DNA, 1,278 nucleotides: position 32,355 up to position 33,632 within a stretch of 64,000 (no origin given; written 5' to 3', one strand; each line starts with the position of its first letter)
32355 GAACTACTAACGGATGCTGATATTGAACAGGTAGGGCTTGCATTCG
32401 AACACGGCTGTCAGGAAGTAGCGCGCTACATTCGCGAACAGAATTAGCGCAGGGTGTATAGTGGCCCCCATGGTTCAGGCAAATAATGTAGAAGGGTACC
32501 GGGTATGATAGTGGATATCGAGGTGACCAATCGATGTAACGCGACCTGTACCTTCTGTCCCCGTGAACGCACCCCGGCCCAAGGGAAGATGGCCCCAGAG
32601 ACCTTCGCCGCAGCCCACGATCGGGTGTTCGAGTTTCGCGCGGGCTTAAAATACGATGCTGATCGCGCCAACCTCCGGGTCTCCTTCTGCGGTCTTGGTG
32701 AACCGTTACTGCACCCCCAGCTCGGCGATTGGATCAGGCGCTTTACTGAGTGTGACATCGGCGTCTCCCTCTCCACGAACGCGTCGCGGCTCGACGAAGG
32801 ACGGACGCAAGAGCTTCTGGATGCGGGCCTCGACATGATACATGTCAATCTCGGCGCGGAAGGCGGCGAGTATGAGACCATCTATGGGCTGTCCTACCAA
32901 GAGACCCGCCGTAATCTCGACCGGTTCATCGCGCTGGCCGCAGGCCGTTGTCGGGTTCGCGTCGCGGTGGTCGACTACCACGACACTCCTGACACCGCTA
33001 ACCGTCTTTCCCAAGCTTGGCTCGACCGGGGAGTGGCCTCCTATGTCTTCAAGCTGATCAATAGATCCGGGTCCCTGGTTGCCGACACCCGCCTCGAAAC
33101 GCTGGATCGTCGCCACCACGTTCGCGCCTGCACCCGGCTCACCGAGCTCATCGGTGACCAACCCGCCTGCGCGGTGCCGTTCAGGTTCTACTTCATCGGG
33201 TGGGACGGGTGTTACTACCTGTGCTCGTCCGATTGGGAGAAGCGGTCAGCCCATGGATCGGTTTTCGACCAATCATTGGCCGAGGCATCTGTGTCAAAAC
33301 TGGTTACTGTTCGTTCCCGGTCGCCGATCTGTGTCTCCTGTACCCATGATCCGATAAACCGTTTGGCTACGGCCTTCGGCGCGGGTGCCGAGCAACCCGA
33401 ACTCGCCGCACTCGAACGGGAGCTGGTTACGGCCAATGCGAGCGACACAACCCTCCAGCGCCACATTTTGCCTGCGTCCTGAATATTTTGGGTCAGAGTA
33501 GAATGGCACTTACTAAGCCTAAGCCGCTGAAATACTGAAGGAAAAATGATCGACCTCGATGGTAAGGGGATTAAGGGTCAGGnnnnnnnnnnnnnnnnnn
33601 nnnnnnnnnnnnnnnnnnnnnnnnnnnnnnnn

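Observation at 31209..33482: Orphan class-III aminotransferase plus radical-SAM (SPASM/Twitch-like) pair as the only intact cargo of the cassette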

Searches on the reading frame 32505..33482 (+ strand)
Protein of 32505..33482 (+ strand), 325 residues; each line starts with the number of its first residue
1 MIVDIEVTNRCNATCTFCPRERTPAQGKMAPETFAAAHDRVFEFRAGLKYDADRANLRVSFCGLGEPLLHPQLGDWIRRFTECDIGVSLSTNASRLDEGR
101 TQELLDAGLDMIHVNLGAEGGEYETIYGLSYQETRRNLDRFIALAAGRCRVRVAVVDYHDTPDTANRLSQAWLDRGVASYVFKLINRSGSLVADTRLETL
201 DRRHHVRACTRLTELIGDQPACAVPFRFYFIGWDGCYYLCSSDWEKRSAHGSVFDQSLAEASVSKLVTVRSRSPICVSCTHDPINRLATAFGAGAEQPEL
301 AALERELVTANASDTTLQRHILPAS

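Call 3: search_protein_families(library=pfam, proteins=[window:32505-33482:+], max_evalue=0.01)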
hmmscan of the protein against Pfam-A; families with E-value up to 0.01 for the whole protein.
window:32505-33482:+ (325 aa): 2 families
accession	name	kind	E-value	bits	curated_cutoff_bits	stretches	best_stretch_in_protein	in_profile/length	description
PF04055.27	Radical_SAM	-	8.6e-14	52.5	29.5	1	5-138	1-133/166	Radical SAM superfamily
PF13186.11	SPASM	-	0.00029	21.5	21.5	1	222-279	1-66/67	Iron-sulfur cluster-binding domain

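Call 4: search_protein_families(library=ncbifam, proteins=[window:32505-33482:+], max_evalue=0.01)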
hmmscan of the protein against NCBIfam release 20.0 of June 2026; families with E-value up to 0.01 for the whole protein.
window:32505-33482:+ (325 aa): 32 families (the best 25 are shown)
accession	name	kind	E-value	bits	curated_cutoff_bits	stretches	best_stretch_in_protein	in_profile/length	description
TIGR04317.1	W_rSAM_matur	equivalog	1.8e-15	56.9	380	1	5-141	8-136/349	tungsten cofactor oxidoreductase radical SAM maturase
TIGR04311.1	rSAM_Geo_metal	subfamily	3.2e-10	39.6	400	1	5-140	7-134/423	radical SAM/SPASM family putative metalloenzyme maturase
NF001199.0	PRK00164.2-1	equivalog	8.2e-10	38.3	231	1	5-127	16-130/308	GTP 3',8-cyclase MoaA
TIGR02666.1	moaA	equivalog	9.5e-10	37.9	284.05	1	5-117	14-123/336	GTP 3',8-cyclase MoaA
TIGR02668.1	moaA_archaeal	equivalog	1.9e-09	36.9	325.25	1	5-126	14-127/303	GTP 3',8-cyclase MoaA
NF038283.1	viperin_w_prok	equivalog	2.4e-09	36.8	180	1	3-114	4-112/281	viperin family antiviral radical SAM protein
TIGR04321.1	spiroSPASM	subfamily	6.7e-09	34.9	250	1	3-105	233-331/510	spiro-SPASM protein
TIGR02495.1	NrdG2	equivalog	3.4e-08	33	131.15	1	11-142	26-147/193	anaerobic ribonucleoside-triphosphate reductase activating protein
TIGR04347.1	pseudo_SAM_Halo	equivalog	1.4e-07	31.2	525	1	3-213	40-242/390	TIGR04347 family pseudo-SAM/SPASM protein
TIGR04038.1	tatD_link_rSAM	subfamily_domain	3e-07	30.4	129.7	1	5-159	12-168/192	TatD family nuclease-associated radical SAM protein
TIGR04466.1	rSAM_BlsE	equivalog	3.2e-07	30.1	400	1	5-161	7-152/327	cytosylglucuronate decarboxylase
TIGR04100.1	rSAM_pair_X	hypoth_equivalog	3.2e-07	30.1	262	1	5-131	12-142/197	TIGR04100 family radical SAM protein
NF050035.1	rSAM_WgK_link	exception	3.4e-07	29.6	650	1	2-119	10-119/367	radical SAM/SPASM peptide maturase WgkB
TIGR02109.1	PQQ_syn_pqqE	equivalog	4.3e-06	25.9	381.35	1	3-125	9-123/358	pyrroloquinoline quinone biosynthesis protein PqqE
NF045702.1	rSAM_GDGT_ether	equivalog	8.6e-06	24.6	450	1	2-115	87-197/486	tetraether lipid synthase Tes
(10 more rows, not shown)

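Call 6: find_homologous_proteins(query=window:32505-33479:+)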
Query window:32505-33479:+ (325 aa): 255 proteins with E <= 0.001 among 6830 candidates; the best 120 are listed.
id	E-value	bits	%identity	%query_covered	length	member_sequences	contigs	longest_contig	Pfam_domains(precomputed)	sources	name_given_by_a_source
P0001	1.4e-193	660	97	91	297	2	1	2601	PF04055.28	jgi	jgi:MoaA/NifB/PqqE/SkfB family radical SAM enzyme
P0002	3.5e-124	432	82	72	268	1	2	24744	PF13186.12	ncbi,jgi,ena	jgi:hypothetical protein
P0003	9.2e-78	280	50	89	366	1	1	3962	PF04055.28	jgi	jgi:MoaA/NifB/PqqE/SkfB family radical SAM enzyme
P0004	3.2e-75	271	44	97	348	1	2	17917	PF13186.12,PF04055.28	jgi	jgi:MoaA/NifB/PqqE/SkfB family radical SAM enzyme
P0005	3.2e-75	271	44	94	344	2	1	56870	PF13186.12,PF04055.28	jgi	jgi:MoaA/NifB/PqqE/SkfB family radical SAM enzyme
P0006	5.5e-74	267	45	97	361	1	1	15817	PF13186.12,PF04055.28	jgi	-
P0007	1.2e-73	266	43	91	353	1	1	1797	PF13186.12,PF04055.28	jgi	jgi:MoaA/NifB/PqqE/SkfB family radical SAM enzyme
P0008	1.7e-73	266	45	88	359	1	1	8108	PF04055.28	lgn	-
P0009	6.3e-73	264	45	99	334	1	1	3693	PF04055.28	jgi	jgi:MoaA/NifB/PqqE/SkfB family radical SAM enzyme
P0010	7.3e-73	264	44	90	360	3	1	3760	PF13186.12,PF04055.28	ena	-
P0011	2.2e-71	259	43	88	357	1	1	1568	PF13186.12,PF04055.28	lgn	-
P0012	2.3e-71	259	42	97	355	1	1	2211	PF13186.12,PF04055.28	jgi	jgi:MoaA/NifB/PqqE/SkfB family radical SAM enzyme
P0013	3.7e-71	258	43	100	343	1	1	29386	PF13186.12,PF04055.28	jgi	jgi:MoaA/NifB/PqqE/SkfB family radical SAM enzyme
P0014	2.0e-70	256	42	99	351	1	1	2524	PF13186.12,PF04055.28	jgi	jgi:MoaA/NifB/PqqE/SkfB family radical SAM enzyme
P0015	2.5e-70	255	43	97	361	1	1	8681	PF13186.12,PF04055.28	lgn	-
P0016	7.2e-70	254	43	90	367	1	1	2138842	PF13186.12,PF04055.28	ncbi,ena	-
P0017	9.0e-70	253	42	95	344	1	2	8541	PF13186.12,PF04055.28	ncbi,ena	-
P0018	3.3e-69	252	42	95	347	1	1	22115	PF13186.12,PF04055.28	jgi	jgi:MoaA/NifB/PqqE/SkfB family radical SAM enzyme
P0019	4.0e-69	251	42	94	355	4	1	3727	PF13186.12,PF04055.28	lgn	-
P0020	5.4e-69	251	39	98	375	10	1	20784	PF13186.12,PF04055.28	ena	-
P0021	6.7e-69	251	41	95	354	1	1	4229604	PF13186.12,PF04055.28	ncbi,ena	-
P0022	1.2e-68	250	41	98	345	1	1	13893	PF13186.12,PF04055.28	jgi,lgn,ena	jgi:MoaA/NifB/PqqE/SkfB family radical SAM enzyme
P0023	1.4e-68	250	42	89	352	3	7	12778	PF13186.12,PF04055.28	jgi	jgi:pyruvate-formate lyase-activating enzyme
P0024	1.8e-68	249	42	94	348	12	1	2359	PF13186.12,PF04055.28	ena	-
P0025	2.2e-68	249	42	90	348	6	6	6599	PF13186.12,PF04055.28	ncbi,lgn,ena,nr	ncbi:MAG: radical SAM protein [Halieaceae bacterium]|nr:radical SAM protein [Halieaceae bacterium]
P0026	5.4e-68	248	40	98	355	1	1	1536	PF13186.12,PF04055.28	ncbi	-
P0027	9.0e-68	247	42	90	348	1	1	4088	PF13186.12,PF04055.28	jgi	jgi:MoaA/NifB/PqqE/SkfB family radical SAM enzyme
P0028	9.7e-68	247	42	98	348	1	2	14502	PF13186.12,PF04055.28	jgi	jgi:MoaA/NifB/PqqE/SkfB family radical SAM enzyme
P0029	1.3e-67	246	42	90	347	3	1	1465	PF04055.28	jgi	-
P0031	1.6e-67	246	41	98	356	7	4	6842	PF13186.12,PF04055.28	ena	-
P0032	3.2e-67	245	41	97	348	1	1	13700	PF13186.12,PF04055.28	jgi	-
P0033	3.6e-67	245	42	90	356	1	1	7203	PF13186.12,PF04055.28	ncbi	-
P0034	3.9e-67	245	41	97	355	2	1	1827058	PF13186.12,PF04055.28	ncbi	ncbi:radical SAM/SPASM domain-containing protein [Gymnodinialimonas sp.]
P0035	4.4e-67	245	41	97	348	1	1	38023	PF13186.12,PF04055.28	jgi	-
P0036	4.8e-67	244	39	99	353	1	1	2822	PF13186.12,PF04055.28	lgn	-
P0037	5.9e-67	244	41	98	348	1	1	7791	PF13186.12,PF04055.28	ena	-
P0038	8.6e-67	244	40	96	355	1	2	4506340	PF13186.12,PF04055.28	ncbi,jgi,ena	-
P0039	9.1e-67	244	42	95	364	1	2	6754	PF04055.28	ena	-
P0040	9.7e-67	243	40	88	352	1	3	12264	PF13186.12,PF04055.28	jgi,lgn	-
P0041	9.9e-67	243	41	97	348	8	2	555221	PF13186.12,PF04055.28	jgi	jgi:MoaA/NifB/PqqE/SkfB family radical SAM enzyme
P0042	1.1e-66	243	41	98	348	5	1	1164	PF13186.12,PF04055.28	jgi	jgi:MoaA/NifB/PqqE/SkfB family radical SAM enzyme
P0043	1.6e-66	243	44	88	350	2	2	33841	PF04055.28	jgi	jgi:MoaA/NifB/PqqE/SkfB family radical SAM enzyme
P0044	1.9e-66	242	41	92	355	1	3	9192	PF13186.12,PF04055.28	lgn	-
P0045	2.4e-66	242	44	88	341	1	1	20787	PF13186.12,PF04055.28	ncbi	-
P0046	2.5e-66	242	41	98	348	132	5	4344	PF13186.12,PF04055.28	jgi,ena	jgi:MoaA/NifB/PqqE/SkfB family radical SAM enzyme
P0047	2.6e-66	242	39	97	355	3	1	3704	PF13186.12,PF04055.28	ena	-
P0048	2.7e-66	242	41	99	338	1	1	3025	PF13186.12,PF04055.28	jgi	jgi:MoaA/NifB/PqqE/SkfB family radical SAM enzyme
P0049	3.2e-66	242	41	96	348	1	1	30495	PF13186.12,PF04055.28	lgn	-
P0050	4.3e-66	241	39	97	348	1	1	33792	PF04055.28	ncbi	ncbi:MAG: radical SAM/SPASM domain-containing protein [Acidimicrobiales bacterium]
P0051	5.6e-66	241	41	90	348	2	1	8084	PF13186.12,PF04055.28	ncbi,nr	ncbi:MAG: radical SAM protein [Halioglobus sp.]|nr:radical SAM protein [Halioglobus sp.]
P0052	5.7e-66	241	40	97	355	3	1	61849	PF13186.12,PF04055.28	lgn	-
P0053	8.5e-66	240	43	97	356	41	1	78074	PF13186.12,PF04055.28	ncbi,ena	-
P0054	8.6e-66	240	40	88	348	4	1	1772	PF04055.28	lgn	-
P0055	9.2e-66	240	40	90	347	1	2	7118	PF13186.12,PF04055.28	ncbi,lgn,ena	-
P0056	1.1e-65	240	41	98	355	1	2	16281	PF13186.12,PF04055.28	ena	-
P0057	1.1e-65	240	41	98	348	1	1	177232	PF13186.12,PF04055.28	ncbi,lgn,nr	ncbi:Coenzyme PQQ synthesis protein E [Halioglobus japonicus]|nr:Coenzyme PQQ synthesis protein E [H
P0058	1.3e-65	240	41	92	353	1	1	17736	PF13186.12,PF04055.28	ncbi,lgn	ncbi:MAG: radical SAM/SPASM domain-containing protein [Pseudomonadota bacterium]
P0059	1.4e-65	240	41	98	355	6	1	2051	PF13186.12,PF04055.28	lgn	-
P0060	1.6e-65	239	39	95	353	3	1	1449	PF13186.12,PF04055.28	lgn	-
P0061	1.8e-65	239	43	88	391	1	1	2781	PF04055.28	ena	-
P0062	1.9e-65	239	40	98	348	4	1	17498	PF13186.12,PF04055.28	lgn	-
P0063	2.1e-65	239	41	98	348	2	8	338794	PF13186.12,PF04055.28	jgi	jgi:MoaA/NifB/PqqE/SkfB family radical SAM enzyme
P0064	3.1e-65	239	40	98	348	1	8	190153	PF13186.12,PF04055.28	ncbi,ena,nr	ncbi:MAG: radical SAM protein [Halioglobus sp.]|nr:radical SAM protein [Halioglobus sp.]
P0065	3.3e-65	238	41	98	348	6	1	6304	PF13186.12,PF04055.28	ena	-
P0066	3.3e-65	238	40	100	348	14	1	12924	PF13186.12,PF04055.28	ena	-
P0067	3.3e-65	238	40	94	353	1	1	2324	PF13186.12,PF04055.28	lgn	-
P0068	3.5e-65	238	43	89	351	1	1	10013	PF04055.28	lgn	-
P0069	3.6e-65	238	41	97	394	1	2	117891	PF13186.12,PF04055.28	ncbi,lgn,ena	-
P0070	4.3e-65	238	39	98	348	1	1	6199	PF13186.12,PF04055.28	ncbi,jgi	-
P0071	5.3e-65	238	43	89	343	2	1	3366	PF04055.28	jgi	jgi:hypothetical protein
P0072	5.3e-65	238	42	89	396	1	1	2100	PF13186.12,PF04055.28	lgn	-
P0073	5.8e-65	238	40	98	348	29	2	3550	PF13186.12,PF04055.28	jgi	jgi:MoaA/NifB/PqqE/SkfB family radical SAM enzyme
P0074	6.2e-65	238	41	98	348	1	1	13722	PF13186.12,PF04055.28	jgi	jgi:MoaA/NifB/PqqE/SkfB family radical SAM enzyme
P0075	6.5e-65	237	41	90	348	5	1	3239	PF13186.12,PF04055.28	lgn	-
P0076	9.5e-65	237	42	88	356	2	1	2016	PF13186.12,PF04055.28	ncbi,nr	ncbi:MAG: radical SAM protein [Myxococcales bacterium]|nr:MAG: radical SAM protein [Myxococcales bac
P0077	9.9e-65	237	40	98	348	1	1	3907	PF13186.12,PF04055.28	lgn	-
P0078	1.0e-64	237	40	98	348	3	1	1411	PF13186.12,PF04055.28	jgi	jgi:MoaA/NifB/PqqE/SkfB family radical SAM enzyme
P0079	1.1e-64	237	41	89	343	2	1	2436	PF13186.12,PF04055.28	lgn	-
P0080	1.1e-64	237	42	92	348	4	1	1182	PF13186.12,PF04055.28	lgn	-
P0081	1.4e-64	236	43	89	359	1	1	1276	PF13186.12,PF04055.28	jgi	jgi:MoaA/NifB/PqqE/SkfB family radical SAM enzyme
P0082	1.7e-64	236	40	92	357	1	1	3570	PF13186.12,PF04055.28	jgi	jgi:MoaA/NifB/PqqE/SkfB family radical SAM enzyme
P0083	1.7e-64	236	42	92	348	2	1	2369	PF13186.12,PF04055.28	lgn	-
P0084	1.8e-64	236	43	90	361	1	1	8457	PF04055.28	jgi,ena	-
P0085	1.8e-64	236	42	91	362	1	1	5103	PF04055.28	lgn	-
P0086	2.9e-64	235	40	98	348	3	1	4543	PF13186.12,PF04055.28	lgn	-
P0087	3.1e-64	235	40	98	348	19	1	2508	PF13186.12,PF04055.28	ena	-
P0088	3.2e-64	235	41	92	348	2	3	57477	PF13186.12,PF04055.28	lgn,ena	-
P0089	3.8e-64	235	39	94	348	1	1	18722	PF13186.12,PF04055.28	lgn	-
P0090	4.0e-64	235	39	94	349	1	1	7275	PF13186.12,PF04055.28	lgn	-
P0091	4.0e-64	235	41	95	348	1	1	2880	PF13186.12,PF04055.28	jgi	jgi:MoaA/NifB/PqqE/SkfB family radical SAM enzyme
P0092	5.8e-64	234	39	88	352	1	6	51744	PF13186.12,PF04055.28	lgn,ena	-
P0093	7.1e-64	234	40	95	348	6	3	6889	PF13186.12,PF04055.28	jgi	jgi:MoaA/NifB/PqqE/SkfB family radical SAM enzyme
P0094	9.8e-64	234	39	97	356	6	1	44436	PF13186.12,PF04055.28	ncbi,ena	-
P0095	1.2e-63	233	40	97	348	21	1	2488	PF13186.12,PF04055.28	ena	-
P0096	3.7e-63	232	41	98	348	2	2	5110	PF13186.12,PF04055.28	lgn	-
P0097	5.1e-63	231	39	98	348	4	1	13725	PF13186.12,PF04055.28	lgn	-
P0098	6.4e-63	231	40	98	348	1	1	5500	PF13186.12,PF04055.28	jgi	jgi:MoaA/NifB/PqqE/SkfB family radical SAM enzyme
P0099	1.1e-62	230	38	96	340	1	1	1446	PF13186.12,PF04055.28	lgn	-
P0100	1.1e-62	230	42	89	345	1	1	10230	PF04055.28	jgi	jgi:hypothetical protein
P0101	1.2e-62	230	40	91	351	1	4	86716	PF13186.12,PF04055.28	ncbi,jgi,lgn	ncbi:MAG: MoaA/NifB/PqqE/SkfB family radical SAM enzyme [Halioglobus sp.]|jgi:MoaA/NifB/PqqE/SkfB fa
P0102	1.5e-62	230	41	91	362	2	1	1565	PF04055.28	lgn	-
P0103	2.3e-62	229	40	95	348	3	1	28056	PF13186.12,PF04055.28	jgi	jgi:MoaA/NifB/PqqE/SkfB family radical SAM enzyme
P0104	2.4e-62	229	41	95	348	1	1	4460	PF13186.12,PF04055.28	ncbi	-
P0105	3.3e-62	229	43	88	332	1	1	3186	PF13186.12,PF04055.28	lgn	-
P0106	3.4e-62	229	41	95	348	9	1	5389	PF13186.12,PF04055.28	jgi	jgi:MoaA/NifB/PqqE/SkfB family radical SAM enzyme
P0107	3.6e-62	228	39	98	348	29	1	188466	PF13186.12,PF04055.28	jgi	jgi:MoaA/NifB/PqqE/SkfB family radical SAM enzyme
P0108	4.0e-62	228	40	98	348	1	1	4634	PF13186.12,PF04055.28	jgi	jgi:MoaA/NifB/PqqE/SkfB family radical SAM enzyme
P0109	6.7e-62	228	39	97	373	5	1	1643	PF13186.12,PF04055.28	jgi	jgi:MoaA/NifB/PqqE/SkfB family radical SAM enzyme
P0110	1.2e-61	227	40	98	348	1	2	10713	PF13186.12,PF04055.28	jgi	jgi:MoaA/NifB/PqqE/SkfB family radical SAM enzyme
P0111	1.2e-61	227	41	95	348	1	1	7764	PF13186.12,PF04055.28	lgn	-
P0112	1.7e-61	226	40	90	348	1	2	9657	PF13186.12,PF04055.28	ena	-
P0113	1.8e-61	226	39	90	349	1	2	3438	PF04055.28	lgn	-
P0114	2.2e-61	226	38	97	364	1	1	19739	PF13186.12,PF04055.28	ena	-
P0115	4.6e-61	225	42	89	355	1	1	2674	PF13186.12,PF04055.28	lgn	-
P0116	9.9e-61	224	41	88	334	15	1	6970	PF13186.12,PF04055.28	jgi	-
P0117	1.5e-60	223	38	88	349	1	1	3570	PF04055.28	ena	-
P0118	2.3e-60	223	41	90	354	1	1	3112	PF13186.12,PF04055.28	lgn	-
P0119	4.5e-60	222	40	90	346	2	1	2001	PF04055.28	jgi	jgi:MoaA/NifB/PqqE/SkfB family radical SAM enzyme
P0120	3.1e-59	219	38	91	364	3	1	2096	PF04055.28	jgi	jgi:MoaA/NifB/PqqE/SkfB family radical SAM enzyme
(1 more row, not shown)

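Call 9: find_encoding_contigs(protein=P0002, flank=10000, max_places=3)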
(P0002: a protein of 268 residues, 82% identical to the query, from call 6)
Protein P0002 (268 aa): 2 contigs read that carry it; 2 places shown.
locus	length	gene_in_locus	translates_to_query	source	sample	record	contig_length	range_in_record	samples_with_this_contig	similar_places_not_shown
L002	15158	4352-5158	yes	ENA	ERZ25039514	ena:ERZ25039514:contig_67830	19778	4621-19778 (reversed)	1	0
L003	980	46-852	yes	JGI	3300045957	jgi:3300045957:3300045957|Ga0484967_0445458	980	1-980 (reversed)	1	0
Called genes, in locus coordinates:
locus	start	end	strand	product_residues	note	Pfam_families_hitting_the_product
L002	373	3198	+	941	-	PF14312:FG-GAP_2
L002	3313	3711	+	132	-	-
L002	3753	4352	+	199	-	PF13683:rve_3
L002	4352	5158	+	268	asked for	PF13186:SPASM (faint)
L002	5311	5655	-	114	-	PF00665:rve (faint)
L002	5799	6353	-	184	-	PF14366:DUF4410 (weak)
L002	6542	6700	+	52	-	-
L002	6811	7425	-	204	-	PF13505:OMP_b-brl, PF01389:OmpA_membrane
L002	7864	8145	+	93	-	-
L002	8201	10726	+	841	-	-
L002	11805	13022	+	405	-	PF00400:WD40 (faint), PF23393:Beta-prop_WDR90_POC16_2nd (faint), PF23414:Beta-prop_EML_2 (faint), PF24796:WDR55 (faint), PF24807:WD40_CDC20-Fz (faint), PF24814:WD40_Prp19 (faint), PF25175:Beta-prop_WDR5 (weak), PF25174:Beta-prop_THOC3 (weak), +6 more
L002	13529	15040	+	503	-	PF11218:DUF3011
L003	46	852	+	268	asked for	PF13186:SPASM (faint)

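Call 11: find_encoding_contigs(protein=P0005, flank=10000, max_places=2)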
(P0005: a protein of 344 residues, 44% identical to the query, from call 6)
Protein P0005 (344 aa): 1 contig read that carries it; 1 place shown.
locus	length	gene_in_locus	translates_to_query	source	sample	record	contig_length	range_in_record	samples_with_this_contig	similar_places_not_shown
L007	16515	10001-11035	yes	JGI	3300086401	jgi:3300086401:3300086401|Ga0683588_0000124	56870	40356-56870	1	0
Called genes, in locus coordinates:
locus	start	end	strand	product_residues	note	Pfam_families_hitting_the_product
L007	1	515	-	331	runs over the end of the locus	PF13527:Acetyltransf_9, PF00583:Acetyltransf_1, PF13508:Acetyltransf_7 (weak)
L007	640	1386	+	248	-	-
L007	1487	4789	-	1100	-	PF13578:Methyltransf_24, PF05711:TylF, PF00535:Glycos_transf_2 (weak), PF04989:RMNT_CmcI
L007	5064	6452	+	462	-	PF13578:Methyltransf_24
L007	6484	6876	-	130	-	-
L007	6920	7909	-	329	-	PF05721:PhyH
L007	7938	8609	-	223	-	PF05721:PhyH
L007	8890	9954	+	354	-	PF04055:Radical_SAM, PF13186:SPASM (weak)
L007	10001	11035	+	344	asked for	PF04055:Radical_SAM, PF13186:SPASM (weak)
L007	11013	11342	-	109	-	-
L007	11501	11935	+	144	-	-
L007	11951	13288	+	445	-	-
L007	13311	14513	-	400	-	PF13439:Glyco_transf_4, PF00534:Glycos_transf_1, PF13692:Glyco_trans_1_4, PF13524:Glyco_trans_1_2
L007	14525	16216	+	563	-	-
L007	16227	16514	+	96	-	?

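Call 12: find_encoding_contigs(protein=P0057, flank=10000, max_places=2)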
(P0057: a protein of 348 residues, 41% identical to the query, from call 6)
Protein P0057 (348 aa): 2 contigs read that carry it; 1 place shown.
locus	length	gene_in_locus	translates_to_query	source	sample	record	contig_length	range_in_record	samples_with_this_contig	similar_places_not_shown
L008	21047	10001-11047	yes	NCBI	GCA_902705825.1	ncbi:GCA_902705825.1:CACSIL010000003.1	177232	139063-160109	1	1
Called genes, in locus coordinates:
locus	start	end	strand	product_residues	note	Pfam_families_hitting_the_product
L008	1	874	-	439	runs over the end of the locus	PF00375:SDF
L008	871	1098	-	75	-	-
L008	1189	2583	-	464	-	PF04389:Peptidase_M28 (weak), PF01546:Peptidase_M20, PF07687:M20_dimer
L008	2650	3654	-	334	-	PF00657:Lipase_GDSL (weak), PF13472:Lipase_GDSL_2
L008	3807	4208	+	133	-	PF00571:CBS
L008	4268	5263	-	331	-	-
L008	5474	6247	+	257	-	PF05721:PhyH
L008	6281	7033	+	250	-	PF05050:Methyltransf_21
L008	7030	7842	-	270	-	PF05050:Methyltransf_21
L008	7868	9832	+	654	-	PF00884:Sulfatase, PF01663:Phosphodiest (faint), PF16347:SGSH_C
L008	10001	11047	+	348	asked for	PF04055:Radical_SAM, PF13186:SPASM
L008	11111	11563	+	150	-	PF13577:SnoaL_4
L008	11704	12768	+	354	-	PF04055:Radical_SAM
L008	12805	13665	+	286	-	-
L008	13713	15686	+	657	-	PF00596:Aldolase_II, PF00106:adh_short, PF01370:Epimerase (weak), PF08659:KR (faint), PF13460:NAD_binding_10 (faint), PF13561:adh_short_C2, PF23441:SDR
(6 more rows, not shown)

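Call 13: find_encoding_contigs(protein=P0016, flank=10000, max_places=2)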
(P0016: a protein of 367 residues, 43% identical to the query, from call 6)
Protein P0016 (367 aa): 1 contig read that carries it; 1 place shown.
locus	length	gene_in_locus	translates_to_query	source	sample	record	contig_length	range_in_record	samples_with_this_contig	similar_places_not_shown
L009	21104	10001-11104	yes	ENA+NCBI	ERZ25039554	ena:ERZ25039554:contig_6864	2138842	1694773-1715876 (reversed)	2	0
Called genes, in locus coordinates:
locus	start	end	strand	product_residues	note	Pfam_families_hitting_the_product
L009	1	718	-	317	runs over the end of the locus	PF00296:Bac_luciferase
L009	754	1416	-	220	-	PF00106:adh_short, PF08659:KR (weak), PF13561:adh_short_C2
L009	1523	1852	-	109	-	-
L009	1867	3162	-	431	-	PF00355:Rieske, PF00848:Ring_hydroxyl_A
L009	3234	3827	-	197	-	PF02627:CMD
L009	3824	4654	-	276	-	PF02668:TauD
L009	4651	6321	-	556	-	PF00501:AMP-binding, PF13193:AMP-binding_C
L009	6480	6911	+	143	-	PF13577:SnoaL_4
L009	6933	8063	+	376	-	PF02771:Acyl-CoA_dh_N (weak), PF02770:Acyl-CoA_dh_M, PF00441:Acyl-CoA_dh_1 (weak)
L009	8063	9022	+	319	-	PF00441:Acyl-CoA_dh_1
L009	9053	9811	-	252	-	PF00378:ECH_1, PF16113:ECH_2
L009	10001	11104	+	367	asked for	PF04055:Radical_SAM (weak), PF13186:SPASM (weak)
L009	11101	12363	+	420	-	PF04055:Radical_SAM, PF07366:SnoaL, PF12680:SnoaL_2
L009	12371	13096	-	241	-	PF00440:TetR_N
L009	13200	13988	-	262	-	PF00378:ECH_1, PF16113:ECH_2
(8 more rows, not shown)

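Call 29: find_encoding_contigs(protein=P0003, flank=8000, max_places=2)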
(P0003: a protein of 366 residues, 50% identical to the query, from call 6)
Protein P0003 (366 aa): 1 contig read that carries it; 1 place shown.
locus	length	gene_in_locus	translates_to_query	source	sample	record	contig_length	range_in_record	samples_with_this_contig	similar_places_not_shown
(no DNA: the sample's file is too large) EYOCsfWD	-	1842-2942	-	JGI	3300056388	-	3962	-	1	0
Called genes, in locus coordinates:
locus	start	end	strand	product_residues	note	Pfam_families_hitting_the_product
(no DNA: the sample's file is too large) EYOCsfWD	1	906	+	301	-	?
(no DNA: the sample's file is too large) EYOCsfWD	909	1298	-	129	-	PF01741:MscL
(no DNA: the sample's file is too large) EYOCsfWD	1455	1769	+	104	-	PF01740:STAS, PF13466:STAS_2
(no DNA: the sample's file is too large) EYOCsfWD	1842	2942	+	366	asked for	PF04055:Radical_SAM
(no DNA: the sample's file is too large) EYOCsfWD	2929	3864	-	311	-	-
